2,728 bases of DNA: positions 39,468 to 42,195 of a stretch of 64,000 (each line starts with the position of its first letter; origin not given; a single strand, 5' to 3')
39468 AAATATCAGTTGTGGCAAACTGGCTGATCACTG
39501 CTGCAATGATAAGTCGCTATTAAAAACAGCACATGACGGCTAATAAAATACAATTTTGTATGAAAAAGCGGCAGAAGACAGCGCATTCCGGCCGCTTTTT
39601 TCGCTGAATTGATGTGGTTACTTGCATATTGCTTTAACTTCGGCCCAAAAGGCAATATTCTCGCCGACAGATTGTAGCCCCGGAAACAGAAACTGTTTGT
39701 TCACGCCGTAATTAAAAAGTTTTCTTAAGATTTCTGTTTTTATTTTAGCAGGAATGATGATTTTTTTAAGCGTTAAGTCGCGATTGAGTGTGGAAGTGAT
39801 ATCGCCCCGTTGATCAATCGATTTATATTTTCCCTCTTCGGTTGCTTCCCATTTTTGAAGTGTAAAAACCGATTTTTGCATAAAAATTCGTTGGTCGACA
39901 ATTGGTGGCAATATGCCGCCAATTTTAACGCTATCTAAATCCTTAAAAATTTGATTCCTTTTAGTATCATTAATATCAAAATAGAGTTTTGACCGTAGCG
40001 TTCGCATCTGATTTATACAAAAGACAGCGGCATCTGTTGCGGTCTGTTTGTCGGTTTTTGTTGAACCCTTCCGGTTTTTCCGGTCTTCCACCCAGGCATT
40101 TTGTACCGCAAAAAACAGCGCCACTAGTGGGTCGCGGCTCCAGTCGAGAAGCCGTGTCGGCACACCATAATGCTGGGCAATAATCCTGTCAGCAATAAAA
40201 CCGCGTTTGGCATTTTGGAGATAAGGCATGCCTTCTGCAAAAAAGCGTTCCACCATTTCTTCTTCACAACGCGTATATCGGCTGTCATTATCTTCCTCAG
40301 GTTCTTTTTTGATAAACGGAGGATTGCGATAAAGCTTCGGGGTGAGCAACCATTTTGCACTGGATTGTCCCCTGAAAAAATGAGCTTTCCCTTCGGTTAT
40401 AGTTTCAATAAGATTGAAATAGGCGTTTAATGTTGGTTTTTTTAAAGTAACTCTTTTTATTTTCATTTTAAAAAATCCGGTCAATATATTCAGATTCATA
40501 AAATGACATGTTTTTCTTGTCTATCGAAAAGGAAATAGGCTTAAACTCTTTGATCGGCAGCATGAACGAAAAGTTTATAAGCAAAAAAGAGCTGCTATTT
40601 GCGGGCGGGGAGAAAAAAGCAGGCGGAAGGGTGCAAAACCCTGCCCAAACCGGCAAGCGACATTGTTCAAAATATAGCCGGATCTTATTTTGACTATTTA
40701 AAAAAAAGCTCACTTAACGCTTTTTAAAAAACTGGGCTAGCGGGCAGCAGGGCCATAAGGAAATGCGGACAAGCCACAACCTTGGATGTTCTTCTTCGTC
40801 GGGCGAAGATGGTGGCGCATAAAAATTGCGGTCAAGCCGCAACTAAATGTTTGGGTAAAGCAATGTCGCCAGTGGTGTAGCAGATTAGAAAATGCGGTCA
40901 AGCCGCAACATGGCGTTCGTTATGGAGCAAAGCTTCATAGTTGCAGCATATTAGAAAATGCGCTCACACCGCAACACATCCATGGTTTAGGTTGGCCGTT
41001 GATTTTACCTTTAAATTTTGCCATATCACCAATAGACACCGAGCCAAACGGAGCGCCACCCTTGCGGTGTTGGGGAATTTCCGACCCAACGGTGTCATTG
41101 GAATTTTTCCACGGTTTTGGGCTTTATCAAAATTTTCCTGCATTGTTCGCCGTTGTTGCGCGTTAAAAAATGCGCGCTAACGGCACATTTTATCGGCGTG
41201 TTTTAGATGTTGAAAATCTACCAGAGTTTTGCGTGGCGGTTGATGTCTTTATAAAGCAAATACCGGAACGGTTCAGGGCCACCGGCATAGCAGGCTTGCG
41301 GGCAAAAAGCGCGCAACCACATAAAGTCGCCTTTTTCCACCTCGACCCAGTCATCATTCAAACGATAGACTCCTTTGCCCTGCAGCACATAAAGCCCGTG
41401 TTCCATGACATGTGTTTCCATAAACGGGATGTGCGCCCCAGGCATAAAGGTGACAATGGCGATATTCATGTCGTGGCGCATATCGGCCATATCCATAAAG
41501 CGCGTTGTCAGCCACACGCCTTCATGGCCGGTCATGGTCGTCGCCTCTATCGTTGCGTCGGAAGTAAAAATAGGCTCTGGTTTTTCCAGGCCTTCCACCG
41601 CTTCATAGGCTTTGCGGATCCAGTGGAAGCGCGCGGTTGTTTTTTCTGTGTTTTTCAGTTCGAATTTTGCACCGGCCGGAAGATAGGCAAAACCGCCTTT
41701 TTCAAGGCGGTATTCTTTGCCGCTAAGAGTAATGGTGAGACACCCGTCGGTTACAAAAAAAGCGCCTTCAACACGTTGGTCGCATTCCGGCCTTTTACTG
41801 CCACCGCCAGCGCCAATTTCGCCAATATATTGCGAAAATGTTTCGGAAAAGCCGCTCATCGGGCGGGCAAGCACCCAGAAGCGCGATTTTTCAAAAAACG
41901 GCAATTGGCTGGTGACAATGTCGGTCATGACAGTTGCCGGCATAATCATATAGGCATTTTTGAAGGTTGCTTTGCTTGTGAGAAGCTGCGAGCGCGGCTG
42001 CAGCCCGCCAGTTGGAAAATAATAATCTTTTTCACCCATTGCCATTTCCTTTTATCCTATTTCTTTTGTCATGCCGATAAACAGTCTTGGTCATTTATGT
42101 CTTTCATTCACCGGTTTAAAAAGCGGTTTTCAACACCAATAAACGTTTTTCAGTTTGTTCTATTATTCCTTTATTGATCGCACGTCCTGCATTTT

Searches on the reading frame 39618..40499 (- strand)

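Call 10: search_protein_families(library=pfam, proteins=[window:39618-40499:-])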
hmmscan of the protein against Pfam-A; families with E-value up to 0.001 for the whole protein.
window:39618-40499:- (293 aa): 1 family
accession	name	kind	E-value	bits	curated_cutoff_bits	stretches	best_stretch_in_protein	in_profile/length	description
PF08867.16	FRG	-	1e-20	74.9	25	1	40-135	3-89/94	FRG domain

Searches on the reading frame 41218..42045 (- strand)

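Call 10: search_protein_families(library=pfam, proteins=[window:41218-42045:-])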
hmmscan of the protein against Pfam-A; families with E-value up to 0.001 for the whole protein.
window:41218-42045:- (275 aa): 4 families
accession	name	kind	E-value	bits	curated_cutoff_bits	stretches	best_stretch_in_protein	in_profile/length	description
PF07883.17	Cupin_2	-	2.1e-20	72.7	27.2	2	197-263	2-67/70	Cupin domain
PF05899.18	Cupin_3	-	1.8e-09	37.6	23.5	1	66-147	3-74/74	EutQ-like cupin domain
PF11699.14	CENP-C_C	-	3.3e-07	30.9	29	1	81-141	22-82/85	Mif2/CENP-C like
PF02311.25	AraC_binding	-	3.6e-07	30.4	21.1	1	219-263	28-72/135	AraC-like ligand binding domain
